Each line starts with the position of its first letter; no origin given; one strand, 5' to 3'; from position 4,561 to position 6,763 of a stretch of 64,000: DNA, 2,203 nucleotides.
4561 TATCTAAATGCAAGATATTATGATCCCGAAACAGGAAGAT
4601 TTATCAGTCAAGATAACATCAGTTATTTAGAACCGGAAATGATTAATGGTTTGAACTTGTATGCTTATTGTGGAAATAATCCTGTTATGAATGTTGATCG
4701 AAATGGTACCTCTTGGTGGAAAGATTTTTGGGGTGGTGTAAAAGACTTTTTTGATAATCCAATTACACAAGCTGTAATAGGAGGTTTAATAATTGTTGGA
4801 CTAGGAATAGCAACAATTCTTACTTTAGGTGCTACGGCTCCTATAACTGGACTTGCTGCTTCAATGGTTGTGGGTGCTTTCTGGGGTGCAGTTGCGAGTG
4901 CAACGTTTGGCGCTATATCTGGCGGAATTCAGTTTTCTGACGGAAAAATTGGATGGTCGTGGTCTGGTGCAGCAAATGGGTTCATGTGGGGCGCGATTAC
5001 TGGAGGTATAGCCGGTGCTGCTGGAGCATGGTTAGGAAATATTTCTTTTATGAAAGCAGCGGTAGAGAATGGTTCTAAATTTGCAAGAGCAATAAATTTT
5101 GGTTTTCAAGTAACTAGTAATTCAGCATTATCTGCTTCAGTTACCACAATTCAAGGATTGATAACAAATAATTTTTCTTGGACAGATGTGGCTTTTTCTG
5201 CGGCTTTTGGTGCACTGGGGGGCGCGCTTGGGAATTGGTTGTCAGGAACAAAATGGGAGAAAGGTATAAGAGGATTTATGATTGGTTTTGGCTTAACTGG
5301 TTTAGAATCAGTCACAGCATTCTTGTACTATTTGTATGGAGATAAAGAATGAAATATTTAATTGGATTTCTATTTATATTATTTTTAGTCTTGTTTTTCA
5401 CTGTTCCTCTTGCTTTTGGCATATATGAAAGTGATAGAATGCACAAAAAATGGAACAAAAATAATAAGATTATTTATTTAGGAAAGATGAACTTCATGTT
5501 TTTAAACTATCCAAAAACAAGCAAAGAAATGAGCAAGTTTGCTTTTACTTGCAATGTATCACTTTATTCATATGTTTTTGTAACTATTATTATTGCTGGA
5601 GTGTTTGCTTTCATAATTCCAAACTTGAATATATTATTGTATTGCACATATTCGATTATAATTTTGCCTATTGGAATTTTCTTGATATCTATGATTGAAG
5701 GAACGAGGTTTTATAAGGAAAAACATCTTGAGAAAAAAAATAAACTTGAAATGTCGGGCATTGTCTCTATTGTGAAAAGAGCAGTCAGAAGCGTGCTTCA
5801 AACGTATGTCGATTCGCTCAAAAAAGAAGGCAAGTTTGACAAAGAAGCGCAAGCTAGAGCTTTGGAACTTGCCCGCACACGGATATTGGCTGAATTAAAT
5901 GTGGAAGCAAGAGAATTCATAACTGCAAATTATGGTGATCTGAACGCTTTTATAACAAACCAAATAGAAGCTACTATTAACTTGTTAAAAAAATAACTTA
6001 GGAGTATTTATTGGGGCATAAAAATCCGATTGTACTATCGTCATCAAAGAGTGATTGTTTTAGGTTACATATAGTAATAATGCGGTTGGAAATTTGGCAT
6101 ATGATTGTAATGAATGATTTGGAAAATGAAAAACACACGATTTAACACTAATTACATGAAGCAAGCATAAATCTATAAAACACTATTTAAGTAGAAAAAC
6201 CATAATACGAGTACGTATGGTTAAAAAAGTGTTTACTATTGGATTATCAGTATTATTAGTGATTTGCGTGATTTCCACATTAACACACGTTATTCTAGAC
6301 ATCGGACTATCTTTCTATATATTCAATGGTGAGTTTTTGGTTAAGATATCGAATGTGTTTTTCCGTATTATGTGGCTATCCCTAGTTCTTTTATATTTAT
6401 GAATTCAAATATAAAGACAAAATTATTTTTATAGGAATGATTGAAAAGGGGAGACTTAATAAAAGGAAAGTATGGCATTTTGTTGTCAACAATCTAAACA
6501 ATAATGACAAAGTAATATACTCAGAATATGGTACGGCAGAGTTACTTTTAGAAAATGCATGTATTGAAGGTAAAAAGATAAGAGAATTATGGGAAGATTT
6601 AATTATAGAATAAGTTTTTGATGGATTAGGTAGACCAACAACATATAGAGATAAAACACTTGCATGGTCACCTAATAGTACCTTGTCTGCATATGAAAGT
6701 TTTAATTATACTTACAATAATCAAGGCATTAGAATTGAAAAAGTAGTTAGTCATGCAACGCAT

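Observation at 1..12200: RHS/YD-repeat polymorphic toxin locus with three downstream orphan toxin-tip/immunity cassettes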

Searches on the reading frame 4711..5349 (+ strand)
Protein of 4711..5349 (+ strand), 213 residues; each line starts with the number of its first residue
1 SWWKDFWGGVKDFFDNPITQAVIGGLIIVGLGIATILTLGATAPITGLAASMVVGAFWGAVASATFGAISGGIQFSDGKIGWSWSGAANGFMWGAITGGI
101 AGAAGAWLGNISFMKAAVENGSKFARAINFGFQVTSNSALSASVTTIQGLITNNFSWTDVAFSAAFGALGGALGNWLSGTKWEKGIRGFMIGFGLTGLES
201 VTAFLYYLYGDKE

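Call 23: search_protein_families(library=pfam, proteins=[window:4711-5349:+], max_evalue=10)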
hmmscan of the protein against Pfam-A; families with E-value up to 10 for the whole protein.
seq(213 aa): 1 family
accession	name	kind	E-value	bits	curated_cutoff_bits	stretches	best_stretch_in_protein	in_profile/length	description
PF17647.6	DUF5518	-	0.74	10.4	27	1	21-73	56-108/116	Family of unknown function (DUF5518)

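Call 42: search_protein_representatives(protein=window:4711-5349:+)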
Query: 213 residues. Proteins with E-value up to 0.001 (for the whole library): 57; up to 1e-10: 18; up to 1e-30: 3. The best 57 are listed.
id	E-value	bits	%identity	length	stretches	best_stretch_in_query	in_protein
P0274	6.6e-52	193.0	96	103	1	118-213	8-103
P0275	1.7e-41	158.9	49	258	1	1-206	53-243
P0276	4.8e-36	141.1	47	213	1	20-208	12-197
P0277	5.1e-28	114.9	46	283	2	42-197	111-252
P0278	1.4e-26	110.2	47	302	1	21-200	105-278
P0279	8.6e-26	107.6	58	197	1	22-199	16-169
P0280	8.8e-22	94.5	43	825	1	22-204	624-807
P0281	1.9e-19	86.9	42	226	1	1-208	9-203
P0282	2.9e-16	76.4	40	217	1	22-173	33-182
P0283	3.0e-16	76.4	47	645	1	29-202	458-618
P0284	3.8e-14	69.5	45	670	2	38-174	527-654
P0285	6.6e-14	68.8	41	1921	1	22-178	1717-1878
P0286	1.1e-12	64.8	64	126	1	22-125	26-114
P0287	4.1e-12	62.9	45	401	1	8-199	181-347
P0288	4.5e-12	62.8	42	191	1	31-207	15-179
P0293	1.9e-08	50.9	33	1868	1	21-201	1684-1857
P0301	4.2e-07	46.5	41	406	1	22-184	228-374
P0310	8.6e-06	42.2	39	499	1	6-135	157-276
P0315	5.6e-05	39.5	44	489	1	1-115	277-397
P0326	5.4e-04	36.3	49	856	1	21-108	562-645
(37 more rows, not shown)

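Call 46: search_protein_families(library=pfam, proteins=[P0280, P0283, P0284, P0285, P0293, P0326, P0287, P0301, P0310, P0315], max_evalue=0.001)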
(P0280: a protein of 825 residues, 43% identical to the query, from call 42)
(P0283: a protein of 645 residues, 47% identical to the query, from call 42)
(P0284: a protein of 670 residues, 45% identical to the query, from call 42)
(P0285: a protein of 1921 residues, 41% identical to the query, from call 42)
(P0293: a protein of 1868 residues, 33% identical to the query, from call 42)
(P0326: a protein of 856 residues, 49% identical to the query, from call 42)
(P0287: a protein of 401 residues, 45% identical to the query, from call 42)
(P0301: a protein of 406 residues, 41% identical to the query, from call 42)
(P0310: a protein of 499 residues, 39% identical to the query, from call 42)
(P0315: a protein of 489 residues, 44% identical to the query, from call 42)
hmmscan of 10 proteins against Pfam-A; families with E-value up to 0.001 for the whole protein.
P0280 (825 aa): 1 family
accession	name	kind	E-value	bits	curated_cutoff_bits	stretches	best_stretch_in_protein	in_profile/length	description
PF05593.20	RHS_repeat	-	1.7e-14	54.2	22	0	312-341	1-30/38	RHS Repeat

P0283 (645 aa): 1 family
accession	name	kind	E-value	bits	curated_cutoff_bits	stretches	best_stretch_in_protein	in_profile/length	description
PF05593.20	RHS_repeat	-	1.8e-07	31.8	22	0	312-346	2-37/38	RHS Repeat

P0284 (670 aa): 1 family
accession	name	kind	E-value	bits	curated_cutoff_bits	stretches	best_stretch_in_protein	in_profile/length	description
PF05593.20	RHS_repeat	-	6e-07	30.2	22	1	108-139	1-32/38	RHS Repeat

P0285 (1921 aa): 1 family
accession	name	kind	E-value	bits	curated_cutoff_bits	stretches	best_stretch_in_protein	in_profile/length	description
PF05593.20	RHS_repeat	-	7.7e-12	45.7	22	0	1109-1139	1-31/38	RHS Repeat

P0293 (1868 aa): 1 family
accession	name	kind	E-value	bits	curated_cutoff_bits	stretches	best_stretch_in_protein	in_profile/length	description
PF05593.20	RHS_repeat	-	2.3e-18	66.5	22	0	1366-1396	1-31/38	RHS Repeat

P0326 (856 aa): 3 families
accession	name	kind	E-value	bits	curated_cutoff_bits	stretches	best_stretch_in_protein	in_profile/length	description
PF15652.11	Tox-SHH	-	4.3e-29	101.6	22.7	1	760-850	3-96/96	HNH/Endo VII superfamily toxin with a SHH signature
PF07464.16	ApoLp-III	-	0.00013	22.6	36.3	1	439-541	25-127/146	Apolipophorin-III precursor (apoLp-III)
PF05593.20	RHS_repeat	-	0.00027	21.7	22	0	159-198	1-34/38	RHS Repeat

P0287 (401 aa): 0 families

P0301 (406 aa): 1 family
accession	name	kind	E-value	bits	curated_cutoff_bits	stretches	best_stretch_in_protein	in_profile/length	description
PF05593.20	RHS_repeat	-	5.7e-05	23.8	22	0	123-145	12-34/38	RHS Repeat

P0310 (499 aa): 1 family
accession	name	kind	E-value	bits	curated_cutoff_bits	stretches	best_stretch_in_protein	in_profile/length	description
PF03496.20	ADPrib_exo_Tox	-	8.8e-09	35.4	23.4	1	356-470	13-156/196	ADP-ribosyltransferase exoenzyme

P0315 (489 aa): 2 families
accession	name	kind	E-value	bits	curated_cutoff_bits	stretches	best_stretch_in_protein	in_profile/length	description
PF05593.20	RHS_repeat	-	7.6e-10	39.4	22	1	32-59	1-32/38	RHS Repeat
PF17780.6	OCRE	-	0.0002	21.8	24.7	1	197-224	4-33/52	OCRE domain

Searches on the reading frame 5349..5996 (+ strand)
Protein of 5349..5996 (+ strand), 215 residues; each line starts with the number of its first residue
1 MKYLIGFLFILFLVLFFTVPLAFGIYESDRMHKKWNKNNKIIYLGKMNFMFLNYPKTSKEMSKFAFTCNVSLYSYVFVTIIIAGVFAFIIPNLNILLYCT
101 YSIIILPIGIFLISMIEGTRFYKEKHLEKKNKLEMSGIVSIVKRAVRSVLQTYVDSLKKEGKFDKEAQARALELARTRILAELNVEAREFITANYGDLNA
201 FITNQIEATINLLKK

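Call 5: search_protein_families(library=pfam, proteins=[window:5349-5996:+], max_evalue=0.01)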
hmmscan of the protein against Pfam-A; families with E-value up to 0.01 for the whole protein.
window:5349-5996:+ (215 aa): 0 families

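Call 10: search_protein_families(library=ncbifam, proteins=[window:5349-5996:+], max_evalue=0.01)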
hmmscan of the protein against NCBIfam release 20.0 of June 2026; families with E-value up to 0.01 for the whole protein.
window:5349-5996:+ (215 aa): 1 family
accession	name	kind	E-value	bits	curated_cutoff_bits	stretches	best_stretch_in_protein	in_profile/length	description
NF002281.0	PRK01209.2-5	equivalog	0.00058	19.2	273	1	39-151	26-136/311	cobalamin biosynthesis protein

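Call 15: find_encoding_contigs(protein=window:5349-5996:+, flank=10000, max_places=8)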
Protein window:5349-5996:+ (215 aa): 9 contigs read that carry it; 7 places shown.
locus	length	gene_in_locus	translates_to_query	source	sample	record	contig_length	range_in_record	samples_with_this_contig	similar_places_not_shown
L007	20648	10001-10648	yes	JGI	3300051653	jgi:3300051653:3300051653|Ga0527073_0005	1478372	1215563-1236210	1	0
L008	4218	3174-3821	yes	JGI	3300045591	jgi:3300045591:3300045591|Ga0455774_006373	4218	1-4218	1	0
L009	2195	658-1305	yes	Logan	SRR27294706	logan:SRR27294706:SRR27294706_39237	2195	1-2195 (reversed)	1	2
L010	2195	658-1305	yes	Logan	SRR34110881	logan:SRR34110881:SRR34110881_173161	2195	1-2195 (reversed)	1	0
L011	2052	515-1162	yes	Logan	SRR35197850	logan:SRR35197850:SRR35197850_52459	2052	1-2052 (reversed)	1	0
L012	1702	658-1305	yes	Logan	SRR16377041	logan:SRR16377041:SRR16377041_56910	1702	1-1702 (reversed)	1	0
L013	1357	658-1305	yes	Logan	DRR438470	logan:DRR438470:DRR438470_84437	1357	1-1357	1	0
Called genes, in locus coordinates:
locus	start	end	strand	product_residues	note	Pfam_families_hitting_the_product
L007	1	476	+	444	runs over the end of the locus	PF01921:tRNA-synt_1f (faint), PF01406:tRNA-synt_1e, PF00133:tRNA-synt_1 (weak), PF09334:tRNA-synt_1g (weak), PF09190:DALR_2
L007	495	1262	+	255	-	PF02308:MgtC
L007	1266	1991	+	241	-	PF08032:SpoU_sub_bind, PF00588:SpoU_methylase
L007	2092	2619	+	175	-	PF04542:Sigma70_r2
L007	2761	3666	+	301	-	PF01909:NTP_transf_2, PF18765:Polbeta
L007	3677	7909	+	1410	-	PF05593:RHS_repeat (faint)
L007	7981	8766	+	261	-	PF05593:RHS_repeat (faint), PF25023:TEN_YD-shell (weak)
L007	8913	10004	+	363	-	-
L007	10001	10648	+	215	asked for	-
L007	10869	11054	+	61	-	-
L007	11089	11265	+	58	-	-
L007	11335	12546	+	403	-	-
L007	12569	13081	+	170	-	-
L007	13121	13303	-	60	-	-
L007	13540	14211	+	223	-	-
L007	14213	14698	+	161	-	-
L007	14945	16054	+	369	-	PF01381:HTH_3 (weak)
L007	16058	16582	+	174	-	-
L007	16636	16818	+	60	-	-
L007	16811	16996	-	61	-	-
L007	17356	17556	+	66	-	PF00584:SecE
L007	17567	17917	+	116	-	PF02357:NusG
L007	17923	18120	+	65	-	PF00467:KOW (weak)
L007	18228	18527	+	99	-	PF12840:HTH_20 (weak), PF01022:HTH_5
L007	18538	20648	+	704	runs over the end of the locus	PF00403:HMA (weak), PF00122:E1-E2_ATPase, PF00702:Hydrolase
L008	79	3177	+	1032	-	PF05593:RHS_repeat (faint), PF25023:TEN_YD-shell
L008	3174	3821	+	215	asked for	-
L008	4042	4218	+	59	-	?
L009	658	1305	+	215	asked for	-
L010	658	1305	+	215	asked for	-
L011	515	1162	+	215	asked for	-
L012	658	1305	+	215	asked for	-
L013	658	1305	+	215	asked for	-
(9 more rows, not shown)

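Call 21: search_protein_families(library=pfam, proteins=[L007:3677-7909:+, L007:2761-3666:+], max_evalue=0.001)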
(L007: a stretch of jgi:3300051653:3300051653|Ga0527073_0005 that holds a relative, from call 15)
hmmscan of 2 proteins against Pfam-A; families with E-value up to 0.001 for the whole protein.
L007:3677-7909:+ (1410 aa): 1 family
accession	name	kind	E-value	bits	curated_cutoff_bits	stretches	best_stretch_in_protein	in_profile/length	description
PF05593.20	RHS_repeat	-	3.5e-07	30.9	22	0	1245-1281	1-31/38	RHS Repeat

L007:2761-3666:+ (301 aa): 2 families
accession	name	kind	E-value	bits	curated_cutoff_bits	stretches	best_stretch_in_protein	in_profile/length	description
PF01909.29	NTP_transf_2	-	2.6e-11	44.2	21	1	213-293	2-86/93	Nucleotidyltransferase domain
PF18765.7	Polbeta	-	2e-09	37.9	26.9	1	214-282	2-71/93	Polymerase beta, Nucleotidyltransferase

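Call 23: search_protein_families(library=pfam, proteins=[window:5349-5996:+], max_evalue=10)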
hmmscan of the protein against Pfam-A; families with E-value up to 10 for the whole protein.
window:5349-5996:+ (215 aa): 2 families
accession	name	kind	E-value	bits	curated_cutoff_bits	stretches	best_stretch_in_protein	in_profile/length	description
PF25252.1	DUF7854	-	0.2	12.2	32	1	142-192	27-77/81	Family of unknown function (DUF7854)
PF09682.15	Phage_holin_6_1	-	0.27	12.1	24.9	1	121-171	22-72/101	Bacteriophage holin of superfamily 6 (Holin_LLH)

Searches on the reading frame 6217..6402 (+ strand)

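Call 23: search_protein_families(library=pfam, proteins=[window:6217-6402:+], max_evalue=10)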
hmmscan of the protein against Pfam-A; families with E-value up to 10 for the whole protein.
window:6217-6402:+ (61 aa): 1 family
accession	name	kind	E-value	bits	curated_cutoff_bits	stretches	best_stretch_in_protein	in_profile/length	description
PF07895.16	DUF1673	-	1.3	9.3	30.4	1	2-57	121-175/204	Protein of unknown function (DUF1673)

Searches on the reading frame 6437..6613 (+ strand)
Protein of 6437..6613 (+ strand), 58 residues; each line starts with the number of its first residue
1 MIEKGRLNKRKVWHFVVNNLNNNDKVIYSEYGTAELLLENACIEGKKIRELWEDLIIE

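Call 10: search_protein_families(library=ncbifam, proteins=[window:6437-6613:+], max_evalue=0.01)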
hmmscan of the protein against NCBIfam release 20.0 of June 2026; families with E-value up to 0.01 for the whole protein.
window:6437-6613:+ (58 aa): 0 families

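Call 23: search_protein_families(library=pfam, proteins=[window:6437-6613:+], max_evalue=10)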
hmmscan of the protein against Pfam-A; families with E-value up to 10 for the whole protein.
window:6437-6613:+ (58 aa): 1 family
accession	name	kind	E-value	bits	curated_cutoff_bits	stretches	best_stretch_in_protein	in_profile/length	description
PF17905.7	KH_GLD-3_4th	-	0.1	13.2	23.3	1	2-44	16-57/80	GLD-3 4th KH domain (aka KH5)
